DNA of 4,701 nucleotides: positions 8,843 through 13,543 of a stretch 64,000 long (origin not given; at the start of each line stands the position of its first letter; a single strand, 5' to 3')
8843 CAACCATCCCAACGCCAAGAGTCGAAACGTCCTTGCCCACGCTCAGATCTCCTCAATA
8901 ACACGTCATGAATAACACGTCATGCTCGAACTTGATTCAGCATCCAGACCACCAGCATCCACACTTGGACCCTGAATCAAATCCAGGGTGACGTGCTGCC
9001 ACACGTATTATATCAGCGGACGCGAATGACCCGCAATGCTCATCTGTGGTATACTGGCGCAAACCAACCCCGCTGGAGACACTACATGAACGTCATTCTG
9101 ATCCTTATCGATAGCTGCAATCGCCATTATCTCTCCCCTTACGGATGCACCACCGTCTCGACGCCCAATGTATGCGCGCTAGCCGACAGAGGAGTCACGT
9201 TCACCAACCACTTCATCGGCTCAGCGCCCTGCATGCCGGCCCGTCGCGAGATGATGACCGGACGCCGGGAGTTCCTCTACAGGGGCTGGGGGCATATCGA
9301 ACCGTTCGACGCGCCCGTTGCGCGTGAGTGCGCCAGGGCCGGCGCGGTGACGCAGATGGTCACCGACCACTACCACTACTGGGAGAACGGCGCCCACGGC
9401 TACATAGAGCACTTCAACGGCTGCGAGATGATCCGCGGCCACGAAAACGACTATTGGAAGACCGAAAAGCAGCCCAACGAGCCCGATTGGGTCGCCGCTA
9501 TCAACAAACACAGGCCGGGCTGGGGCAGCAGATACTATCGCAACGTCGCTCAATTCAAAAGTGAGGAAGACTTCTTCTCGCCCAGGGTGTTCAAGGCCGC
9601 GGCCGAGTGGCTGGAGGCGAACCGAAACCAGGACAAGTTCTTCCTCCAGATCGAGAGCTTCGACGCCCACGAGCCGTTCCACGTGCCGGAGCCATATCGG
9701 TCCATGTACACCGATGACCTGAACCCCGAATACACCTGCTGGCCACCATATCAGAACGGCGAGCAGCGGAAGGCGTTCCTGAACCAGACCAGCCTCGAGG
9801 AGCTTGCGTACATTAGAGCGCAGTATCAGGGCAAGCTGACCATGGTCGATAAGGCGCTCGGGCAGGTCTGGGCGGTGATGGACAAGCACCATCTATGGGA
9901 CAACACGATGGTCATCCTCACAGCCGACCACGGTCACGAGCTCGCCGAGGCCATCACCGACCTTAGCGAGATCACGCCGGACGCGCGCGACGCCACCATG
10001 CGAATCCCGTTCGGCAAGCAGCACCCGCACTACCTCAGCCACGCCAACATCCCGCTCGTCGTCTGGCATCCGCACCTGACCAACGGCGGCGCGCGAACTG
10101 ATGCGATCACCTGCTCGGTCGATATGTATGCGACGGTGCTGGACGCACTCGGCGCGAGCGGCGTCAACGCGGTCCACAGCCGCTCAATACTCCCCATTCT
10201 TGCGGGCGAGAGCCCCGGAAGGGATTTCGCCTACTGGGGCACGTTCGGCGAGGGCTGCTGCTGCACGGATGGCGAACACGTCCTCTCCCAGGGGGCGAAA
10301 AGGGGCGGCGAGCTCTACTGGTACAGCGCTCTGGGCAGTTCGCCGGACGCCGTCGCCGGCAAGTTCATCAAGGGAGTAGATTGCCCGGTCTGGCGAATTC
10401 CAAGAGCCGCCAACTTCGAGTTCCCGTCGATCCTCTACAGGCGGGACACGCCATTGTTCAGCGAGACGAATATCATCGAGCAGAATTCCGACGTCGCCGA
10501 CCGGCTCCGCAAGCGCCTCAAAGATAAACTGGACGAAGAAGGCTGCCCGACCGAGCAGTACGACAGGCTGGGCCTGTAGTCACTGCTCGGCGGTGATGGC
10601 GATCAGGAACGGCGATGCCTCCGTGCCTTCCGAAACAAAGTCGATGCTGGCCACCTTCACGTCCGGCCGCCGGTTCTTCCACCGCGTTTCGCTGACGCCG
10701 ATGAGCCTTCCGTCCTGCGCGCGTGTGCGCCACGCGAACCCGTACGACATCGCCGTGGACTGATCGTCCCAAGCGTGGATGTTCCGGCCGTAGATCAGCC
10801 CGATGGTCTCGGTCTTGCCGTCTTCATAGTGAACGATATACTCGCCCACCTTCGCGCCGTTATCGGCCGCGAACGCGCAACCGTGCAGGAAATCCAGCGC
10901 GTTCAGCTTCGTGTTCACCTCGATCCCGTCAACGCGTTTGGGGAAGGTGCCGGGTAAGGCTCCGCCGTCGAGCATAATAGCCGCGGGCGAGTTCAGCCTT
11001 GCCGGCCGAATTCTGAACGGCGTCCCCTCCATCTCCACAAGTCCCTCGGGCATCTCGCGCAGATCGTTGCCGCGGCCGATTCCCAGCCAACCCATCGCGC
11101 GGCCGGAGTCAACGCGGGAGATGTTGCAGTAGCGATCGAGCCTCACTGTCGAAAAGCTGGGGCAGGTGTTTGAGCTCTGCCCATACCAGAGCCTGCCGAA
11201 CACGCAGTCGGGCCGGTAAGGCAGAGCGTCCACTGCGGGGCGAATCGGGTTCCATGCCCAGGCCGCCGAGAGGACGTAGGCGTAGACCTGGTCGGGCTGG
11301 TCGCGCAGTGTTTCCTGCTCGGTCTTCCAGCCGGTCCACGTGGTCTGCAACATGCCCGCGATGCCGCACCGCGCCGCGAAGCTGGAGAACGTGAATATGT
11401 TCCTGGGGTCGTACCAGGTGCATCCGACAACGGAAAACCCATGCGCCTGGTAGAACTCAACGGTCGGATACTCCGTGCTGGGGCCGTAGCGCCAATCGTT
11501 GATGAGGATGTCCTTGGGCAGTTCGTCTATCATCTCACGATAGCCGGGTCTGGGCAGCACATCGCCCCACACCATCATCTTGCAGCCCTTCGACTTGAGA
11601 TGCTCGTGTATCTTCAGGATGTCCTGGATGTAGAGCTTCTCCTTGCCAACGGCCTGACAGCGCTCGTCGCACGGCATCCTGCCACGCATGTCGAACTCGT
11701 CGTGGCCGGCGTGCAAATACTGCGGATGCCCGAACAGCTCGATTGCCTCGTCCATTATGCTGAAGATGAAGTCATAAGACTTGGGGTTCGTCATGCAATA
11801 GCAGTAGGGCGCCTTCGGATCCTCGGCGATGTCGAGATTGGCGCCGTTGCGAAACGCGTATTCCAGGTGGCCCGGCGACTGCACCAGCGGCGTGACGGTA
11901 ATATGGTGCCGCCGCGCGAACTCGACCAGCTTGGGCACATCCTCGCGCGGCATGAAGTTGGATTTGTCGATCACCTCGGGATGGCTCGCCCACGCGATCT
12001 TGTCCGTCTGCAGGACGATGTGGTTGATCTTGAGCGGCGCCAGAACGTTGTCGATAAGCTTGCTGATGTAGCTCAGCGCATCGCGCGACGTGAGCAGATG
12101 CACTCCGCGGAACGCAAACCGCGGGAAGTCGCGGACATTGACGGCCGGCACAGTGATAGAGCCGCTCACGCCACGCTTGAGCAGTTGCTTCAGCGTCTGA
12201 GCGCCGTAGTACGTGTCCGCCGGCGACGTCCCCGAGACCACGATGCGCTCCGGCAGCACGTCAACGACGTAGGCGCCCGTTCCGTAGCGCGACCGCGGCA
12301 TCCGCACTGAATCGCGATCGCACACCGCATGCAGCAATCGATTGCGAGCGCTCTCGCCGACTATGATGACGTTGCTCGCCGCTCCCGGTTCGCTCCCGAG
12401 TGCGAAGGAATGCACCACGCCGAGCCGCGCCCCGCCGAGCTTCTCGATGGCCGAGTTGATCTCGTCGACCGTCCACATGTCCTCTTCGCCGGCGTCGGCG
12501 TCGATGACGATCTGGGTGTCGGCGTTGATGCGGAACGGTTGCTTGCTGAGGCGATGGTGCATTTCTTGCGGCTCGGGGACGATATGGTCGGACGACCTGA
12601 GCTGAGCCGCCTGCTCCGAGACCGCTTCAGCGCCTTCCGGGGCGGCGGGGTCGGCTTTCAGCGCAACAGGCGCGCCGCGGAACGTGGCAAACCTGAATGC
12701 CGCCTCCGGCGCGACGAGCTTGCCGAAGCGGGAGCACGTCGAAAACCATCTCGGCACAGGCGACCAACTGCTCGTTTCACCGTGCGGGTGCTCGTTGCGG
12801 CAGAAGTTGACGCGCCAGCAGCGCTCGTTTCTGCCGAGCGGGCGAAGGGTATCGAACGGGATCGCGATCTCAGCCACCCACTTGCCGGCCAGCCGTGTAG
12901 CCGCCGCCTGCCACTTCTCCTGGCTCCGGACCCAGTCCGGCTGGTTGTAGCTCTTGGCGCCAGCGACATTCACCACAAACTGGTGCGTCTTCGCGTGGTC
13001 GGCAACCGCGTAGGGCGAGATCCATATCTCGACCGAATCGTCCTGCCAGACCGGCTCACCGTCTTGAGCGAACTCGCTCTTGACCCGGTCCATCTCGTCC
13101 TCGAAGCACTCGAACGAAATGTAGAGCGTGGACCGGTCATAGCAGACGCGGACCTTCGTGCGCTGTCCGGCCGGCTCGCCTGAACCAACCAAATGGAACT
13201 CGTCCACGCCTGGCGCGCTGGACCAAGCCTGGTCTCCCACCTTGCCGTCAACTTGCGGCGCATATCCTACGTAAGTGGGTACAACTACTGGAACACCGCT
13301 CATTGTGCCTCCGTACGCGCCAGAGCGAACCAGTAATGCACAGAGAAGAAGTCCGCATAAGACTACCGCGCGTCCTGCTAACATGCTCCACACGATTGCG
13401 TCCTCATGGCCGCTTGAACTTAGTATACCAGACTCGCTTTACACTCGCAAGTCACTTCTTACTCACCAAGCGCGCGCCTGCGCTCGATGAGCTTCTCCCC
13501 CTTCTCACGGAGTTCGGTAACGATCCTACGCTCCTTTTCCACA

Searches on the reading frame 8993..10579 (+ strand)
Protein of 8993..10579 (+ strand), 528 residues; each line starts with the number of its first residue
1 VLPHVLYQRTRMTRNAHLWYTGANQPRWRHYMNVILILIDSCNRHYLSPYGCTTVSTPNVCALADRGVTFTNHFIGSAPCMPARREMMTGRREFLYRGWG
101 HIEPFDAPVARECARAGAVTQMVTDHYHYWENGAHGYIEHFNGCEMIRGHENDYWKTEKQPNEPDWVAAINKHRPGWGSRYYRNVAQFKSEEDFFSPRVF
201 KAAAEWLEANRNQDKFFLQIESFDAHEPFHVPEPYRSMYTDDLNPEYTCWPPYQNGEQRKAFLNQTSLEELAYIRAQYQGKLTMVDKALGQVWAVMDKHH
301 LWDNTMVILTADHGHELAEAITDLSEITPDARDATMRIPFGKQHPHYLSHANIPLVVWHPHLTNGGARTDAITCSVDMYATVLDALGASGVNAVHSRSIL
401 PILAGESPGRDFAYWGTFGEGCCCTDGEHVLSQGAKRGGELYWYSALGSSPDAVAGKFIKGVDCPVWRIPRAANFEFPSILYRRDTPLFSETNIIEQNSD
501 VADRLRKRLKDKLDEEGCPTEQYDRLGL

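Call 45: search_protein_families(library=pfam, max_evalue=0.00001, proteins=[window:8993-10579:+])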
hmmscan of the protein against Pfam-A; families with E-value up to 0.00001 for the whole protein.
window:8993-10579:+ (528 aa): 2 families
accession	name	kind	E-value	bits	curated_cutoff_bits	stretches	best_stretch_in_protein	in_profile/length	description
PF00884.28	Sulfatase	-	4.3e-35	121.9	25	1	33-388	2-301/301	Sulfatase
PF01663.27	Phosphodiest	-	6.1e-10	39.7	23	1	246-335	183-243/342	Type I phosphodiesterase / nucleotide pyrophosphatase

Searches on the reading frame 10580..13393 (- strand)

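Call 45: search_protein_families(library=pfam, max_evalue=0.00001, proteins=[window:10580-13393:-])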
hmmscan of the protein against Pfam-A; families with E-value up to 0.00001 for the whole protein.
window:10580-13393:- (937 aa): 3 families
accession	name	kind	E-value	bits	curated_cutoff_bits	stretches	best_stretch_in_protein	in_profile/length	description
PF00728.28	Glyco_hydro_20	-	1.7e-15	57.7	22.3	1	426-657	1-259/348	Glycosyl hydrolase family 20, catalytic domain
PF02838.20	Glyco_hydro_20b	-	1.7e-14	55.1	26.1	1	271-422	4-123/124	Glycosyl hydrolase family 20, domain 2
PF06452.16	CBM9_1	-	4.4e-13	50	23.4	1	48-190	1-140/185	Carbohydrate family 9 binding domain-like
